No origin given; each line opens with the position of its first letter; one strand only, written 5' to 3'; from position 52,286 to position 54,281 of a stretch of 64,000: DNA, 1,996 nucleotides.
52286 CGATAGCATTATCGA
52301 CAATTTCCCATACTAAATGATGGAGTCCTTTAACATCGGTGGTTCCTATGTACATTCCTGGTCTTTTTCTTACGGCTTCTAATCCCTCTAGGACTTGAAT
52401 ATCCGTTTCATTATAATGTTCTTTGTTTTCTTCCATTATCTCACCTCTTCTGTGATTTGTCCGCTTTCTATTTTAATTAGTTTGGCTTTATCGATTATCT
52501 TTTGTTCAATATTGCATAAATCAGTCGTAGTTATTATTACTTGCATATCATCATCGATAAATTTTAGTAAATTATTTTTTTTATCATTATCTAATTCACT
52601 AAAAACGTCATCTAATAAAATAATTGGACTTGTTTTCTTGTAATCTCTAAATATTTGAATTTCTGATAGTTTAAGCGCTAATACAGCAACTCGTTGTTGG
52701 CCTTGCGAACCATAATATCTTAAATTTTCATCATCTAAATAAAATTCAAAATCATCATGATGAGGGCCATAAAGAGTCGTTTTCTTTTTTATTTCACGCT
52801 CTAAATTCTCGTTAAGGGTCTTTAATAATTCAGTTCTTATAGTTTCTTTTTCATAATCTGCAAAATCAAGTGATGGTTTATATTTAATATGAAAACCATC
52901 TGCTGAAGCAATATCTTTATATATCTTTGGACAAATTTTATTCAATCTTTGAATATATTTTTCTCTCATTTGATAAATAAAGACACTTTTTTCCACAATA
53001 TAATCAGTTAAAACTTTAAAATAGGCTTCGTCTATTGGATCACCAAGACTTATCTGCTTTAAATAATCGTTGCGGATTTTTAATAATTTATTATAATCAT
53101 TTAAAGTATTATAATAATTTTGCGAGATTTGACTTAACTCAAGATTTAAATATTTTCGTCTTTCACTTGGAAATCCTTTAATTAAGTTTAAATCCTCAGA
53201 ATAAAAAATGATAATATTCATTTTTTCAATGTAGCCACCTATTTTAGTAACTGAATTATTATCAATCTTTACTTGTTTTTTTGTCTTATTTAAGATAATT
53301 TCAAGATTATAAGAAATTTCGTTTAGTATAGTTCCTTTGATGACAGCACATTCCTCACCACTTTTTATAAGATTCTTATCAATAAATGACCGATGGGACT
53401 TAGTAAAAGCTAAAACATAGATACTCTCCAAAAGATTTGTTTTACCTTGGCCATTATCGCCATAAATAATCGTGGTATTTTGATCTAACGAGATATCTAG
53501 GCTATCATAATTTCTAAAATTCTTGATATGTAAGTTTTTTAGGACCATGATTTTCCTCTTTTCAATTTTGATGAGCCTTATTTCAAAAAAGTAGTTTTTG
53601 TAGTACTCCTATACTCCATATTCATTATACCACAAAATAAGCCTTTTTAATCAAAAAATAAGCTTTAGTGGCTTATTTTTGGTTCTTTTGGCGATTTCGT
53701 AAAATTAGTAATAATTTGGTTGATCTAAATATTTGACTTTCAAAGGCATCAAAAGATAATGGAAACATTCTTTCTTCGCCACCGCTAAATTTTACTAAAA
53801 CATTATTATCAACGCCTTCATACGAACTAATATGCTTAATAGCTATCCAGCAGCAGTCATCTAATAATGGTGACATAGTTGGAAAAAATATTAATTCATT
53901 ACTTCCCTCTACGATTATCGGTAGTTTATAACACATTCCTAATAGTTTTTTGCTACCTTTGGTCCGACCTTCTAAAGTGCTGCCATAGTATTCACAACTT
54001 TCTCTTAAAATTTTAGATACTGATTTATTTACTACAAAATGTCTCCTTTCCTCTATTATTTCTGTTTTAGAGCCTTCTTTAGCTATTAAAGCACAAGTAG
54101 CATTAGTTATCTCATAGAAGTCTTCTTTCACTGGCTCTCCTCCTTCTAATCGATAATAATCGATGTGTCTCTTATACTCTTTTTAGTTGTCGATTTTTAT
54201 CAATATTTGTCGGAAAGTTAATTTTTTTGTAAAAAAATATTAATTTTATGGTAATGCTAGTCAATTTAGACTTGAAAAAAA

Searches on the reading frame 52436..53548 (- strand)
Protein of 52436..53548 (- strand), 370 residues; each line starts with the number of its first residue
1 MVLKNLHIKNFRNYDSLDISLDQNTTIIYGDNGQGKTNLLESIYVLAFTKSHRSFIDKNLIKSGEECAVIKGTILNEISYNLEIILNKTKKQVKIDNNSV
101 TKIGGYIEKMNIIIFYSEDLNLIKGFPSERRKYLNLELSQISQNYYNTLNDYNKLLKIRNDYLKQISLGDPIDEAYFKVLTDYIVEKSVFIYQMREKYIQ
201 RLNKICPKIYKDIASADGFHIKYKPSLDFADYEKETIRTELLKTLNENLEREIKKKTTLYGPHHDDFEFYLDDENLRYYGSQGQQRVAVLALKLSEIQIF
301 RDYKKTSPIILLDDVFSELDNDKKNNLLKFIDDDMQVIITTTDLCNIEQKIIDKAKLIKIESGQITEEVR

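Call 8: search_protein_families(library=pfam, proteins=[window:52436-53548:-])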
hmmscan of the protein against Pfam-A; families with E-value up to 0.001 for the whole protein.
window:52436-53548:- (370 aa): 5 families
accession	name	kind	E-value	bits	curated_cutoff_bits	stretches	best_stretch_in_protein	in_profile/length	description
PF02463.25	SMC_N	-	5e-21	75.6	40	1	3-347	2-202/220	RecF/RecN/SMC N terminal domain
PF13175.12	AAA_15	-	4e-11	43.6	32.1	1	1-260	1-222/374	AAA ATPase domain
PF13476.12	AAA_23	-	2.6e-08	35.2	27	1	6-250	2-177/201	AAA domain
PF13304.12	AAA_21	-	1.8e-05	25.4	27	0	26-49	2-25/304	AAA domain, putative AbiEii toxin, Type IV TA system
PF13555.12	AAA_29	-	0.00096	19.3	27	0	3-52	1-51/61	P-loop containing region of AAA domain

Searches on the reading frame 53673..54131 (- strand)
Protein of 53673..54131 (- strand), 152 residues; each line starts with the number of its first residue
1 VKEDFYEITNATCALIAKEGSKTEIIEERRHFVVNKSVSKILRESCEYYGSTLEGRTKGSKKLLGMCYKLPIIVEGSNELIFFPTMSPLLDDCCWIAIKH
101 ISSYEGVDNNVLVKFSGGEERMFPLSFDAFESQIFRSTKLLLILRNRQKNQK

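Call 8: search_protein_families(library=pfam, proteins=[window:53673-54131:-])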
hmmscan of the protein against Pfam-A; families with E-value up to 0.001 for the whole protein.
window:53673-54131:- (152 aa): 1 family
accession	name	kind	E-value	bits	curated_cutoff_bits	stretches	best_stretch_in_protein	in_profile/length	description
PF06338.17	ComK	-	9.2e-35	120.1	22.3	1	5-148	3-151/152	ComK protein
